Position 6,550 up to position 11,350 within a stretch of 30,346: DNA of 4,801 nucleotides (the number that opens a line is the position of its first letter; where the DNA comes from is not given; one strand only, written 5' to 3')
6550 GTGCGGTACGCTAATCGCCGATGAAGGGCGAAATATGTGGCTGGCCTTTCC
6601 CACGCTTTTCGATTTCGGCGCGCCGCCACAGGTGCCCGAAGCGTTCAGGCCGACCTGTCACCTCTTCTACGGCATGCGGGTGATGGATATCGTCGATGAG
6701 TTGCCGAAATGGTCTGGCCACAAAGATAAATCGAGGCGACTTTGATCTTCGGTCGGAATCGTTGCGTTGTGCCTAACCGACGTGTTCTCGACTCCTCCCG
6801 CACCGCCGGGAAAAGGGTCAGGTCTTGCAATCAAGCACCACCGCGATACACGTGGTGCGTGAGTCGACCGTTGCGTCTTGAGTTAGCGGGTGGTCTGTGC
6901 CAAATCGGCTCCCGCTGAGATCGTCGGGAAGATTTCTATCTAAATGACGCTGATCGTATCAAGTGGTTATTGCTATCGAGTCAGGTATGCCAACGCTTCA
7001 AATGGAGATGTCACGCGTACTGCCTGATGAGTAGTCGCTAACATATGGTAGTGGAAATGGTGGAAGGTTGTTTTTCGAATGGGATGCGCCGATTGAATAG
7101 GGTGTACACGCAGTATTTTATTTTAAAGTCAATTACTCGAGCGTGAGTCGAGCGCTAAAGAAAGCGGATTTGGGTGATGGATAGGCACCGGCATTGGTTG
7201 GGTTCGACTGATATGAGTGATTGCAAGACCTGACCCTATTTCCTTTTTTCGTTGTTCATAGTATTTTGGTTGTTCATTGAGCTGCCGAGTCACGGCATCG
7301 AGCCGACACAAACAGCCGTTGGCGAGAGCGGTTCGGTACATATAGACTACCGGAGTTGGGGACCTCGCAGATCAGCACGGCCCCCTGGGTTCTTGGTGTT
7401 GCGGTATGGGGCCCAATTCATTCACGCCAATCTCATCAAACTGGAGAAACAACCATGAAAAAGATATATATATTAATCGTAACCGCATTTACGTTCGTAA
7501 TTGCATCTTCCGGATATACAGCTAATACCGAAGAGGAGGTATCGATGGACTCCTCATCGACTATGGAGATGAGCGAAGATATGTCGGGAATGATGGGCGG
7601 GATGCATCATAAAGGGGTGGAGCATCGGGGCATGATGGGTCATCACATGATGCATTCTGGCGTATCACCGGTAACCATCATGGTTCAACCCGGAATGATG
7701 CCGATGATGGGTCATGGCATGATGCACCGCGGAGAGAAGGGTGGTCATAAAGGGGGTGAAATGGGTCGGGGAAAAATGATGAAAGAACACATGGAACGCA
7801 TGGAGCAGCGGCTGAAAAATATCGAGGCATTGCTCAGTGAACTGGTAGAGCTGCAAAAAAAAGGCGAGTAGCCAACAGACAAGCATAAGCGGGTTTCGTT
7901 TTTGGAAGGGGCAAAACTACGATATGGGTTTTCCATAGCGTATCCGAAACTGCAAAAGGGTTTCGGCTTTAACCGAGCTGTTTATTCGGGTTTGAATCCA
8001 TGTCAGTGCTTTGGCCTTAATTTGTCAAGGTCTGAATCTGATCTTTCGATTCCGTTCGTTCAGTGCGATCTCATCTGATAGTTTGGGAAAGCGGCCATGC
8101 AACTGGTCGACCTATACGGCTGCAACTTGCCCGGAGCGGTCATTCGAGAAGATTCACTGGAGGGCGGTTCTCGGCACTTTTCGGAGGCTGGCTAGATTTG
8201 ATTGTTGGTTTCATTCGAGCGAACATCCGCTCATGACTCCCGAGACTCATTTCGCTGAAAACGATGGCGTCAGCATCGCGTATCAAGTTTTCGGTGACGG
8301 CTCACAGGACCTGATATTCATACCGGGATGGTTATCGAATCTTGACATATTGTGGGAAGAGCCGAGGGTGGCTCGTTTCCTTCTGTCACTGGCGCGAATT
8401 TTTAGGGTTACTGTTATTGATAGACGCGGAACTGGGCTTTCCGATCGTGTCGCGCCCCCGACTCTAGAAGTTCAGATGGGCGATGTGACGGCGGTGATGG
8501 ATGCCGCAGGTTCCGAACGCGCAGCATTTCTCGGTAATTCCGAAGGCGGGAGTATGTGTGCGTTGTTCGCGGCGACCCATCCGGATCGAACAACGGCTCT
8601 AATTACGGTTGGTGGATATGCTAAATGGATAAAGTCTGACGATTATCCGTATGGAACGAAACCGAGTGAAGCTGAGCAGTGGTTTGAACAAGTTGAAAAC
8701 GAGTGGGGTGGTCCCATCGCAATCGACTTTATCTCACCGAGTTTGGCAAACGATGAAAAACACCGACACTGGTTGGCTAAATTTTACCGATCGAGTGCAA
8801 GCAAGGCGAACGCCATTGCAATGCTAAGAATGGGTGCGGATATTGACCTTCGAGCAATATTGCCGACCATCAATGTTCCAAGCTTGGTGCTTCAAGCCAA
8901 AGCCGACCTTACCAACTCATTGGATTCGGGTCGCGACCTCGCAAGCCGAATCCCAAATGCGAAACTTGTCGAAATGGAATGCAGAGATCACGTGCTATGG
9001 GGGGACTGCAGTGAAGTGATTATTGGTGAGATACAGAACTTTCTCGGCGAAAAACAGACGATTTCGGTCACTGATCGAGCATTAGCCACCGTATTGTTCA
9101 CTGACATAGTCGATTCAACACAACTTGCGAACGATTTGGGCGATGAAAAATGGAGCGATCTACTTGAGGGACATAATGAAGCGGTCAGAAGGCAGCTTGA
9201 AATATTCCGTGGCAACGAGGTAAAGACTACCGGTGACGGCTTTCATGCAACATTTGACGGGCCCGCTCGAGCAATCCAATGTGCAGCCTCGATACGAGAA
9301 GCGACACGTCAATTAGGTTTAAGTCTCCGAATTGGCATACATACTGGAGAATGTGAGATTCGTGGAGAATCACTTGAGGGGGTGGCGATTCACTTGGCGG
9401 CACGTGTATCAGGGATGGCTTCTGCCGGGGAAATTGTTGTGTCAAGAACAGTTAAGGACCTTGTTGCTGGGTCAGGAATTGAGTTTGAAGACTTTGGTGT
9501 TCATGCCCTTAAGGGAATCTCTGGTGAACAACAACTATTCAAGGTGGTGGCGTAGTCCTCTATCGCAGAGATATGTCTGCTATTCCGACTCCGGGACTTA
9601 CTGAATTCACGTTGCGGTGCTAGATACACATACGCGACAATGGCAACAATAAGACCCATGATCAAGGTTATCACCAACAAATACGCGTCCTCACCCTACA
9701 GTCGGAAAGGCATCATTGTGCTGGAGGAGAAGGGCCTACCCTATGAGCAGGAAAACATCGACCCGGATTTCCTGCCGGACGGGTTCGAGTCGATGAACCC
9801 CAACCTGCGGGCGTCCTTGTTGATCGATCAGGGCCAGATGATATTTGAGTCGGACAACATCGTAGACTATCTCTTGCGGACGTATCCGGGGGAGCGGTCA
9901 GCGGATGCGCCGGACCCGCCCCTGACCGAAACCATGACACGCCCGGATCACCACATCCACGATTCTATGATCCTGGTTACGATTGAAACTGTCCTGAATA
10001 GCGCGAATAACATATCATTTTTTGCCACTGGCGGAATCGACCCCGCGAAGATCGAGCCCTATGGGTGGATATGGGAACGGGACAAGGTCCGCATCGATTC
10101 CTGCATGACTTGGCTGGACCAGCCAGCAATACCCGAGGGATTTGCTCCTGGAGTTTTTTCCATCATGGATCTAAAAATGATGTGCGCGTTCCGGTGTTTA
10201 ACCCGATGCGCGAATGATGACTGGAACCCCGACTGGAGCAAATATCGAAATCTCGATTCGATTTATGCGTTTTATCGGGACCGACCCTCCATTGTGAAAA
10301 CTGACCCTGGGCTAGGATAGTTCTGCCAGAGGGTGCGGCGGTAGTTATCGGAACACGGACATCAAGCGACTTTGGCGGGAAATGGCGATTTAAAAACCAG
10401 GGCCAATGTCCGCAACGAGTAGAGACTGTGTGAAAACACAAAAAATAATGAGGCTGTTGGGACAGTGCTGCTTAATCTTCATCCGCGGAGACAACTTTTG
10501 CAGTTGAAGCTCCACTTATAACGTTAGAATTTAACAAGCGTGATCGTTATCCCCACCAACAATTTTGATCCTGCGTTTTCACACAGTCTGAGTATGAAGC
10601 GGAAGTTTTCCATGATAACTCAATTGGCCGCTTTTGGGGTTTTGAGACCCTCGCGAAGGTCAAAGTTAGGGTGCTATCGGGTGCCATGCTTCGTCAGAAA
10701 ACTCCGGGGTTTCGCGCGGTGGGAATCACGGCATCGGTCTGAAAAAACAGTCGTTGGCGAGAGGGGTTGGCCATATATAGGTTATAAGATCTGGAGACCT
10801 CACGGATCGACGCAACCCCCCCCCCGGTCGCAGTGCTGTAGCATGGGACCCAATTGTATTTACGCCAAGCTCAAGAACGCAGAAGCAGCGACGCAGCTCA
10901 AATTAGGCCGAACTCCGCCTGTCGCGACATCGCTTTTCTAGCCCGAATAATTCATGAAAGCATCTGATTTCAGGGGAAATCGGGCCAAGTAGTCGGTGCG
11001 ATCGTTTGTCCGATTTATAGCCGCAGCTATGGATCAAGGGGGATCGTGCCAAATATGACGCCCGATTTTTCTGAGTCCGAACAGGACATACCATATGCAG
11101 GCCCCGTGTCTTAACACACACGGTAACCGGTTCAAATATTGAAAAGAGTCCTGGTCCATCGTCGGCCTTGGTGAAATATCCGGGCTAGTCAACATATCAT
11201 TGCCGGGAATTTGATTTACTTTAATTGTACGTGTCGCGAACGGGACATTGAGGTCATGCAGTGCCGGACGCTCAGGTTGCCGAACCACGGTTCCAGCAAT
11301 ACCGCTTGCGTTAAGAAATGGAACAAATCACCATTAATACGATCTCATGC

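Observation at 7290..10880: Duplicated ~140-nt structured element, one copy forming the leader of a Met/His-rich periplasmic protein gene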

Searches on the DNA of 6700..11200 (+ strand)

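Call 6: search_rna_families(source=window, start=6700, end=11200, threshold=evalue, max_evalue=10)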
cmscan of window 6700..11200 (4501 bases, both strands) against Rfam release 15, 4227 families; matches with E-value up to 10: 1.
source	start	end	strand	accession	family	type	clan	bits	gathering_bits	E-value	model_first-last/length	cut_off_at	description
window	7355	7381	-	RF01340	CRISPR-DR29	Gene; CRISPR;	-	17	39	8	1-37/37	no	CRISPR RNA direct repeat element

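Call 31: search_dna_similar(query=window:7270-7460:+, collection=plasmids, mode=distant, max_evalue=0.01)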
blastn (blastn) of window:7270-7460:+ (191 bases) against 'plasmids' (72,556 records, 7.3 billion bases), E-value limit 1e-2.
No match.

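Call 60: search_rna_families(sources=[L133, L127, L131], threshold=evalue, max_evalue=1)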
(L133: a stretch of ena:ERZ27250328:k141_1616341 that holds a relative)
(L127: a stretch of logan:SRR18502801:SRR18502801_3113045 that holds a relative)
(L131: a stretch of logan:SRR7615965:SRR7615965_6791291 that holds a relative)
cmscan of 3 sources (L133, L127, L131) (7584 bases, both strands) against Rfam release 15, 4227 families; matches with E-value up to 1: 1.
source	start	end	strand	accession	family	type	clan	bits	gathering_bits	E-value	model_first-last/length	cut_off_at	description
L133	160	232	+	RF00005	tRNA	Gene; tRNA;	CL00001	70.2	29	3.3e-14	1-71/71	no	tRNA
